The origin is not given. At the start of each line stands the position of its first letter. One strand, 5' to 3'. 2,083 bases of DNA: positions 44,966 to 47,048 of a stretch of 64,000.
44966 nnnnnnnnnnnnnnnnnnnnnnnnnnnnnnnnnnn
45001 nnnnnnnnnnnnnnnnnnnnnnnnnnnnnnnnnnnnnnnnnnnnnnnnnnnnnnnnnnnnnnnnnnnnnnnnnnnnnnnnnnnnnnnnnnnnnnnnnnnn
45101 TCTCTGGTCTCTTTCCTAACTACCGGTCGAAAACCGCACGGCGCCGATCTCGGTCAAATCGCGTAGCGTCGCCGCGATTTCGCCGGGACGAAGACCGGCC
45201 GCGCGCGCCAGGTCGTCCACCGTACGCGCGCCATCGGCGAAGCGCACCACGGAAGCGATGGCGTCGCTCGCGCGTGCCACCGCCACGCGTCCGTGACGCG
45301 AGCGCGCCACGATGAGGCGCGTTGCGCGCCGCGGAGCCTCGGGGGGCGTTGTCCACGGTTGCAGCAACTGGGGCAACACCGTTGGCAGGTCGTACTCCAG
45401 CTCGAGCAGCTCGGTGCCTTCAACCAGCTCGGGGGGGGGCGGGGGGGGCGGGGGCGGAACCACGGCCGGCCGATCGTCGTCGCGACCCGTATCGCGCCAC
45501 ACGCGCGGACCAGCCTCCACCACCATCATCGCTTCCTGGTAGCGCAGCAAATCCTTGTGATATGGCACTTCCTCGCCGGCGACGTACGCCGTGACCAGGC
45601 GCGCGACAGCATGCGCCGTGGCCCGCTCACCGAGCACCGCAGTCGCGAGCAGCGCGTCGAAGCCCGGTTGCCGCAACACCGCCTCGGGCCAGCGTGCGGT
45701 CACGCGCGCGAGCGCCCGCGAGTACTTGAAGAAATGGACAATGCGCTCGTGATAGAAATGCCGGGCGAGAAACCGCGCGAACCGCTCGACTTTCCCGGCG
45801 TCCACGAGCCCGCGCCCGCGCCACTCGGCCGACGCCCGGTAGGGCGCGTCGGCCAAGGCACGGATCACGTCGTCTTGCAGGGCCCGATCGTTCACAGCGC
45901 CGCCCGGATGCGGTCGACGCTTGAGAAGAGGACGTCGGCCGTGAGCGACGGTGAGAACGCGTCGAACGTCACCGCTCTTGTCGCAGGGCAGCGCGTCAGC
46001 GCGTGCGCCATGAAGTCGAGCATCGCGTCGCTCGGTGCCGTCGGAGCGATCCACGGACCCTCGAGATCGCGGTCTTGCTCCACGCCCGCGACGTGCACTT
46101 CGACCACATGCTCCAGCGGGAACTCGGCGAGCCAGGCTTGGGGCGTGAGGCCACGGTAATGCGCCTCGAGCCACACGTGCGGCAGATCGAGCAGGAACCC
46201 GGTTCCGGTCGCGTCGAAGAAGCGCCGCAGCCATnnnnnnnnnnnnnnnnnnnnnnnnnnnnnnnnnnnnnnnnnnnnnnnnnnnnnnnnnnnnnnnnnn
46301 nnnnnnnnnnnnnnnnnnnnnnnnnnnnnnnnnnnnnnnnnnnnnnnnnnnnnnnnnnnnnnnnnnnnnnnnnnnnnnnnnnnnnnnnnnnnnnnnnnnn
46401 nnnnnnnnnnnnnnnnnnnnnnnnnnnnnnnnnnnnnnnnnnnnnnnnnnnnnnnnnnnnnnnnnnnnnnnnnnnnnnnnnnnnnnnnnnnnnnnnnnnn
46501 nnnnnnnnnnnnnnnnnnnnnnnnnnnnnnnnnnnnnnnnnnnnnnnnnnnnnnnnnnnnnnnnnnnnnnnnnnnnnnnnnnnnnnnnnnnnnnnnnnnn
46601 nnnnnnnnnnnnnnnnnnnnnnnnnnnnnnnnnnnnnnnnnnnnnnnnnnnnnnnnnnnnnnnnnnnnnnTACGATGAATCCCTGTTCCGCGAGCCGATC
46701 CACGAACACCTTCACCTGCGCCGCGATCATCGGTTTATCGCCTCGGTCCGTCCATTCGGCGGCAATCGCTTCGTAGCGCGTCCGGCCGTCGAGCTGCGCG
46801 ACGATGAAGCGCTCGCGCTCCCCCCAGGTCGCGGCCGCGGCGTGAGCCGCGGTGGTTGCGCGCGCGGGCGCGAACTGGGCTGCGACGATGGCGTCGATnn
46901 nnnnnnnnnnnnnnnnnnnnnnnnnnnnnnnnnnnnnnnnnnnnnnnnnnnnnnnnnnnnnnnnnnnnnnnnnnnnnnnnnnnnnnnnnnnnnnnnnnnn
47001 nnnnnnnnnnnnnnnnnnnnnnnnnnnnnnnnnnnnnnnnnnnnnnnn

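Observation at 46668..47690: Aldo/keto-reductase fold without its catalytic Asp/Tyr, fused to a PqqD-like tail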

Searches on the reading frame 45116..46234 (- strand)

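Call 3: search_protein_families(library=pfam, proteins=[window:45116-46234:-], max_evalue=0.1)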
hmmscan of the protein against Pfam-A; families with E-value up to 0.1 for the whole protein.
window:45116-46234:- (372 aa): 1 family
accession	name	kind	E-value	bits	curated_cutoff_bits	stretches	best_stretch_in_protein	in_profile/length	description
PF17782.7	DprA_WH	-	0.071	13.6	22.9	1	335-360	24-49/61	DprA winged helix domain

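Call 4: search_protein_families(library=ncbifam, proteins=[window:45116-46234:-], max_evalue=0.1)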
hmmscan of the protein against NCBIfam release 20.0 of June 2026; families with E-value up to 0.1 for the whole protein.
window:45116-46234:- (372 aa): 1 family
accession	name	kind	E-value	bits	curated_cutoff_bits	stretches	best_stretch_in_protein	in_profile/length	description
NF050149.1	RiPP_bind_ApyI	equivalog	0.009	15.3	200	1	300-364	188-256/260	RiPP maturation protein ApyI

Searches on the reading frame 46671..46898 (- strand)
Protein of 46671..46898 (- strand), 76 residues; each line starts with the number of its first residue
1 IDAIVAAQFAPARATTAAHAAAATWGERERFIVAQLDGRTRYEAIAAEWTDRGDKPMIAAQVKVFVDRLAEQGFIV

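Call 39: search_solved_structures(query=A4, max_evalue=10, show_alignments=3)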
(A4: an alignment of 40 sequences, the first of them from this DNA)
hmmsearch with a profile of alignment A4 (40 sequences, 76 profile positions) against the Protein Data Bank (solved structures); distinct sequences matched with E-value up to 10: 5.
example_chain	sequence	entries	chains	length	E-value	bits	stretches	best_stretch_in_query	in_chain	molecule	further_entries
8rrh_A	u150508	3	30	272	0.34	14.2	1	15-69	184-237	Prohibitin 1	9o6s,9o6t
9unl_E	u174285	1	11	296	0.4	14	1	15-69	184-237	Prohibitin 1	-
9o9z_A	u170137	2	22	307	0.42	13.9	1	15-69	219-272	Prohibitin 1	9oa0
9urz_B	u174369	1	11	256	0.44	13.9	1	15-48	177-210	Prohibitin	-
5ufm_A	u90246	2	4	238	1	12.7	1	18-40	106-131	Methyltransferase domain protein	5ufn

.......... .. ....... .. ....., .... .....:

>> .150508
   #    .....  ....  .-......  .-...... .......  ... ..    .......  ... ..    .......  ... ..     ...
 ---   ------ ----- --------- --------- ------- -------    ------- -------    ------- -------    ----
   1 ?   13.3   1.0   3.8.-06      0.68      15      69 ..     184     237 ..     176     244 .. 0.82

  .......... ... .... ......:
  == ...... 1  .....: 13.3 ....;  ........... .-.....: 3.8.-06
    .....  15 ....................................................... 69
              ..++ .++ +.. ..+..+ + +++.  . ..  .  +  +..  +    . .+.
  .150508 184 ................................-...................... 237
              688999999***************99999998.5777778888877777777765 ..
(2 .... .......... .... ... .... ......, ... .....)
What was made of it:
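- A profile search of PDB sequences finds nothing meaningful (call 39).
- Tried and rejected: Only spurious prohibitin hits, at E of about 0.3 (call 39).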

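Call 40: search_protein_families(library=pfam, alignment_id=A4, max_evalue=1)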
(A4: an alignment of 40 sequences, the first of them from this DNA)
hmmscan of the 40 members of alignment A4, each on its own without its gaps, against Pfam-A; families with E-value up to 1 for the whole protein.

A. member 1, seq(76 aa): 1 family
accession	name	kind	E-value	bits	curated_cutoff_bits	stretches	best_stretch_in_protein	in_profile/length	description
PF05402.18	PqqD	-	0.00068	20.4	23.4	1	31-75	21-67/67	Coenzyme PQQ synthesis protein D (PqqD)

B. families by the number of members that match (of 40 scanned): 7 families
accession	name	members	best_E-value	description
PF05402.18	PqqD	40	2e-05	Coenzyme PQQ synthesis protein D (PqqD)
PF17342.7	DUF5372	4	0.074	Family of unknown function (DUF5372)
PF19806.4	DUF6289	3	0.066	Family of unknown function (DUF6289)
PF21782.3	PKMT_2nd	2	0.051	PKMT, C-terminal winged helix domain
PF14062.11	DUF4253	1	0.03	Domain of unknown function (DUF4253)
PF10686.14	YAcAr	1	0.17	YspA, cpYpsA-related SLOG family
PF18347.7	DUF5606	1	0.19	Domain of unknown function (DUF5606)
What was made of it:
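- Checked: All 40 orthologous tails tested have PqqD as their top Pfam family (best E = 2e-5, call 40).
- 40 of 40 tails hit PqqD (call 40). PqqD is the top Pfam family for 40 of 40 tails (call 40).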

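Call 44: predict_structure(alignment_id=A4)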
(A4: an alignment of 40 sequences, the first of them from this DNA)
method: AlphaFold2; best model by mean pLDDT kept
length: 76 residues; sequences in the alignment: 40
mean_pLDDT: 82.6   pTM: 0.67
mean pLDDT of the five models: 82.6, 81.3, 78.9, 75.0, 74.6
residues with pLDDT >= 90: 12; 70-90: 53; 50-70: 9; < 50: 2
segments of 3 or more residues with pLDDT < 50: none
pLDDT, mean of each block of 10 residues (from residue 1): 52 85 88 88 89 84 90 88
secondary structure, 60 per line:
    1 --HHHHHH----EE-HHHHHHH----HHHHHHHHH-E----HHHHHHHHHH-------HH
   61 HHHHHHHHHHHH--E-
elements in order: H3-8 H16-22 H27-35 H42-51 H59-72
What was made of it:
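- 46671..46829 (-): PqqD/RRE-like helical tail, residues 288-340. The AF2 tail model has pLDDT 82.6 and shows three main helices without a beta-sheet (call 44).
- On RiPP recognition element / PqqD (PF05402): The AF2 tail model (pLDDT 82.6) has three main helices after two short ones, and only isolated beta-bridges (call 44).
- Closest known: RRE. Different: The tail lacks the three-stranded sheet of canonical RREs (call 44).
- The AF2 tail model is a helical bundle (call 44). The tail lacks the three-stranded sheet that forms the usual RRE leader-binding groove (call 44).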

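Call 47: fold_search(model_id=the predicted structure, library=pdb)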
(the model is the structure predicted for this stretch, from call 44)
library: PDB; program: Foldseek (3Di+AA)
matches with E <= 10: 21; with E <= 0.001: 0
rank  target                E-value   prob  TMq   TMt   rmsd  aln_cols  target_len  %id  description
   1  4bs9                  4.1e-01  0.82  0.49  0.07   2.2        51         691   20  Structure of the heterocyclase TruD (released 2013-11-06)
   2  5do0_B                9.8e-01  0.47  0.58  0.11   4.4       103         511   13  The structure of PKMT1 from Rickettsia prowazekii (released 2016-08-10)
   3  9v0j_A                1.6e+00  0.54  0.54  0.13   1.8        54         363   18  Cryo-EM structure of GATOR1-KICSTOR complex (released 2025-11-12)
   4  9o5d_D                2.3e+00  0.44  0.54  0.12   1.7        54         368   18  The KICSTOR-GATOR1-SAMTOR complex (released 2026-01-21)
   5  6abt_A                2.9e+00  0.25  0.40  0.31   1.5        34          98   24  Crystal structure of transcription factor from Listeria monocytogenes (released 2019-06-05)
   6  3k9t                  3.1e+00  0.38  0.49  0.09   1.1        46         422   17  Crystal structure of putative peptidase (NP_348812.1) from CLOSTRIDIUM ACETOBUTYLICUM at 2.37 A resolution (released 2009-11-10)
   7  9o5a_H                3.1e+00  0.35  0.54  0.12   1.8        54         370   18  The KICSTOR-GATOR1 complex (released 2026-02-18)
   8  6abq_A                3.3e+00  0.25  0.40  0.28   1.4        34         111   24  Crystal structure of transcription factor from Listeria monocytogenes (released 2019-06-05)
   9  8vpo                  3.3e+00  0.18  0.41  0.08   2.3        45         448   18  X-Ray Crystal Structure of TigE from Paramaledivibacter caminithermalis (released 2024-02-07)
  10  2xig_A                3.3e+00  0.12  0.41  0.25   4.7        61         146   16  The structure of the Helicobacter pylori ferric uptake regulator Fur reveals three functional metal binding sites (released 2011-01-19)
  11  5dnk_B                3.5e+00  0.20  0.58  0.11   4.4        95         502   10  The structure of PKMT1 from Rickettsia prowazekii in complex with AdoHcy (released 2016-08-10)
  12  4rb1_B                3.8e+00  0.13  0.40  0.26   3.3        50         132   20  Crystal structure of Magnetospirillum gryphiswaldense MSR-1 Fur-Mn2+-E. coli Fur box (released 2015-07-15)
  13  4v1u_B                4.0e+00  0.20  0.49  0.06   2.4        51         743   24  Heterocyclase in complex with substrate and Cofactor (released 2015-01-14)
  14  1x3u_MODEL_1_A        4.3e+00  0.16  0.49  0.47   2.8        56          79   20  Solution structure of the C-terminal transcriptional activator domain of FixJ from Sinorhizobium melilot (released 2006-05-02)
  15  8hkr_B                4.6e+00  0.11  0.41  0.11   3.5        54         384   20  Crystal Structure of Histone H3 Lysine 79 (H3K79) Methyltransferase Rv2067c from Mycobacterium tuberculosis (released 2023-10-18)
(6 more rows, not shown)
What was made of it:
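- On RiPP recognition element / PqqD (PF05402): The Foldseek top hit is the RRE-bearing TruD at E 0.41 and TM 0.49 (call 47).
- Closest known: RRE. Same: TruD (4bs9) and LynD (4v1u) are among the top fold matches of the tail (call 47).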

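Call 52: search_protein_representatives(alignment_id=A4)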
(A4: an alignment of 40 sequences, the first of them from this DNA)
Query: 40 sequences, 76 profile positions. Proteins with E-value up to 0.001 (for the whole library): 28; up to 1e-10: 16; up to 1e-30: 5. The best 28 are listed.
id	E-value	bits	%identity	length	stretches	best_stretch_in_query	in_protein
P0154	2.8e-35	136.3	-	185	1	1-74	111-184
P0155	2.3e-34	133.3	-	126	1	1-75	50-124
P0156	3.4e-34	132.8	-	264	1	1-75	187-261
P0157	1.3e-32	127.7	-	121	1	1-74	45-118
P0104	9.8e-32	124.9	-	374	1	2-75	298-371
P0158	3.8e-29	116.6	-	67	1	14-74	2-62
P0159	4.3e-29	116.4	-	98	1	7-75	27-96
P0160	6.3e-29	115.9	-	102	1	8-73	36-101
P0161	6.1e-26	106.4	-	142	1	13-74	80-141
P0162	5.2e-19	84.1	-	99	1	24-74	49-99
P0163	3.4e-18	81.5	-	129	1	1-58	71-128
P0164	3.4e-16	75.1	-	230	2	36-74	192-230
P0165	5.0e-14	68.2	-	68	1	39-74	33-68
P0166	6.0e-13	64.7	-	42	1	34-73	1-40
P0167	1.4e-11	60.3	-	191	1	1-47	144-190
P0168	5.5e-11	58.4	-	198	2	13-74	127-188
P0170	6.2e-09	51.9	-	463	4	39-62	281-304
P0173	3.6e-08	49.4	-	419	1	23-74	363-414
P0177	1.3e-05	41.2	-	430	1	22-74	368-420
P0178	1.7e-05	40.8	-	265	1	23-74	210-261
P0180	9.4e-04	35.3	-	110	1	21-60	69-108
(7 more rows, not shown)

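Call 53: search_protein_families(library=pfam, proteins=[P0173, P0177, P0178, P0168, P0164, P0170, P0156, P0154, P0180], max_evalue=0.01)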
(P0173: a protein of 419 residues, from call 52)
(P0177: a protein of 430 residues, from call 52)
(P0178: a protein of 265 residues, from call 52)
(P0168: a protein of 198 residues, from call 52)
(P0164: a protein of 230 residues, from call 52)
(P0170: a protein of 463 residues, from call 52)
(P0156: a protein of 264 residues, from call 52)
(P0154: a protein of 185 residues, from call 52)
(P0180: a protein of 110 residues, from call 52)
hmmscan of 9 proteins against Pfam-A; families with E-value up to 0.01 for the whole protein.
P0173 (419 aa): 1 family
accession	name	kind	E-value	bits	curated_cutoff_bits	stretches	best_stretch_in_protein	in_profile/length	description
PF00248.27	Aldo_ket_red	-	1.1e-61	208.9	24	1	36-323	1-290/291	Aldo/keto reductase family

P0177 (430 aa): 1 family
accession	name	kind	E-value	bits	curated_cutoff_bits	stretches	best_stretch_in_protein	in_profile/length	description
PF00248.27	Aldo_ket_red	-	1.2e-38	133.3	24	1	51-329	2-290/291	Aldo/keto reductase family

P0178 (265 aa): 2 families
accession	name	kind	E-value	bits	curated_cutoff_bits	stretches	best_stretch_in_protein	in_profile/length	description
PF00248.27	Aldo_ket_red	-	1e-31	110.5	24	1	2-170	125-290/291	Aldo/keto reductase family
PF20271.3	CATASP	-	0.0088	16.4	29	1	145-190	20-64/86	CATRA-Associated Small Protein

P0168 (198 aa): 2 families
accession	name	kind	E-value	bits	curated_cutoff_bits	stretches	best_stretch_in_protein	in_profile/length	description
PF00248.27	Aldo_ket_red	-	1.2e-13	51.3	24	1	1-97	196-288/291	Aldo/keto reductase family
PF05402.18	PqqD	-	0.0038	17.9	23.4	0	142-187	20-67/67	Coenzyme PQQ synthesis protein D (PqqD)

P0164 (230 aa): 1 family
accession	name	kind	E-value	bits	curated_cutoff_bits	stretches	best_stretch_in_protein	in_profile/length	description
PF00248.27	Aldo_ket_red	-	1.1e-19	71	24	1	57-178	174-289/291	Aldo/keto reductase family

P0170 (463 aa): 4 families
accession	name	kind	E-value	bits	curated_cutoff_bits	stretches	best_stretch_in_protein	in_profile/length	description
PF14311.12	DUF4379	-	1.7e-78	259.1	24.5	5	2-50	2-51/56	Probable Treble clef zinc finger domain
PF20173.3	ZnF_RZ-type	-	1.6e-08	34.5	27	0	236-249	6-20/54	RZ type zinc finger domain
PF21302.3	Zn_ribbon_RlmA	-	0.00016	22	27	0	236-249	12-25/44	RlmA, N-terminal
PF02221.20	E1_DerP2_DerF2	-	0.00019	22.2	22.7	0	104-140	78-106/133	ML domain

P0156 (264 aa): 2 families
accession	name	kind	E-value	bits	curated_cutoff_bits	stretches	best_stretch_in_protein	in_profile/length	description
PF00248.27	Aldo_ket_red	-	1.2e-25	90.6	24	2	73-172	178-272/291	Aldo/keto reductase family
PF05402.18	PqqD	-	0.0018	19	23.4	1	215-259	21-67/67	Coenzyme PQQ synthesis protein D (PqqD)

P0154 (185 aa): 1 family
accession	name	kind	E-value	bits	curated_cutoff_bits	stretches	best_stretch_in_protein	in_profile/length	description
PF00248.27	Aldo_ket_red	-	1.4e-11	44.4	24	1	10-113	191-290/291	Aldo/keto reductase family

P0180 (110 aa): 0 families

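Call 54: find_encoding_contigs(protein=P0173, flank=6000, max_places=3)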
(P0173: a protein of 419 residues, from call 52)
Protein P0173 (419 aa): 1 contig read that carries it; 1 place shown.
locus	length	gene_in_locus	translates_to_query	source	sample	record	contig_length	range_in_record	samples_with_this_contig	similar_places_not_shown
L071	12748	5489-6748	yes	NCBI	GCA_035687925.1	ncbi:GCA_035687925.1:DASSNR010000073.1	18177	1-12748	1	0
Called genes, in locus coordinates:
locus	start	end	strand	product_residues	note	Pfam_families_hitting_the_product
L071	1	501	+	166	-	PF00528:BPD_transp_1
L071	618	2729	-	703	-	PF02838:Glyco_hydro_20b, PF00728:Glyco_hydro_20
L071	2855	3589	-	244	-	PF06057:VirJ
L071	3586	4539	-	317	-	PF10017:Methyltransf_33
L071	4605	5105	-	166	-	PF07274:DUF1440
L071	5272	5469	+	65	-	-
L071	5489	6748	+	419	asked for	PF00248:Aldo_ket_red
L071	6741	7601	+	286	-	PF05114:MbnB_TglH_ChrH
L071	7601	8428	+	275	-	-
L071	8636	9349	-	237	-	PF00174:Oxidored_molyb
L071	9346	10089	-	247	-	PF01292:Ni_hydr_CYTB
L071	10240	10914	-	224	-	PF01965:DJ-1_PfpI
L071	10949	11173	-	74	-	-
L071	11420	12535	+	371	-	PF00106:adh_short, PF08659:KR, PF13561:adh_short_C2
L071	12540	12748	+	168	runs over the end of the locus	PF01661:Macro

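Call 55: find_encoding_contigs(protein=P0177, flank=6000, max_places=3)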
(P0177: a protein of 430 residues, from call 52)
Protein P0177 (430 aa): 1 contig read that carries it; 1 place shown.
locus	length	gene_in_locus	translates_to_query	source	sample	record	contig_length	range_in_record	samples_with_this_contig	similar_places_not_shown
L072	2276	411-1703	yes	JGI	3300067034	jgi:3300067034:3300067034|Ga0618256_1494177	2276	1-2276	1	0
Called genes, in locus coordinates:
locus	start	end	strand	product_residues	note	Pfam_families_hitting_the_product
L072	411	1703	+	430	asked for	PF00248:Aldo_ket_red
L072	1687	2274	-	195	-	?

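Call 90: find_homologous_proteins(query=P0177, max_evalue=1e-20)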
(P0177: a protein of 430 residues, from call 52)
Query P0177 (430 aa): 4 proteins with E <= 1e-20 among 8000 candidates.
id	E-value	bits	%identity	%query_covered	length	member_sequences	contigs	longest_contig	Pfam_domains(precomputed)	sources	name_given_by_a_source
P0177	3.0e-269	911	100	100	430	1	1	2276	PF00248.28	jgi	jgi:aryl-alcohol dehydrogenase-like predicted oxidoreductase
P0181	1.7e-23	102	34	60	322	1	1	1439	PF00248.28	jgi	-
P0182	2.1e-23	101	33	60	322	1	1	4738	PF00248.28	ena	-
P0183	2.0e-21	95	31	59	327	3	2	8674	PF00248.28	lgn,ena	-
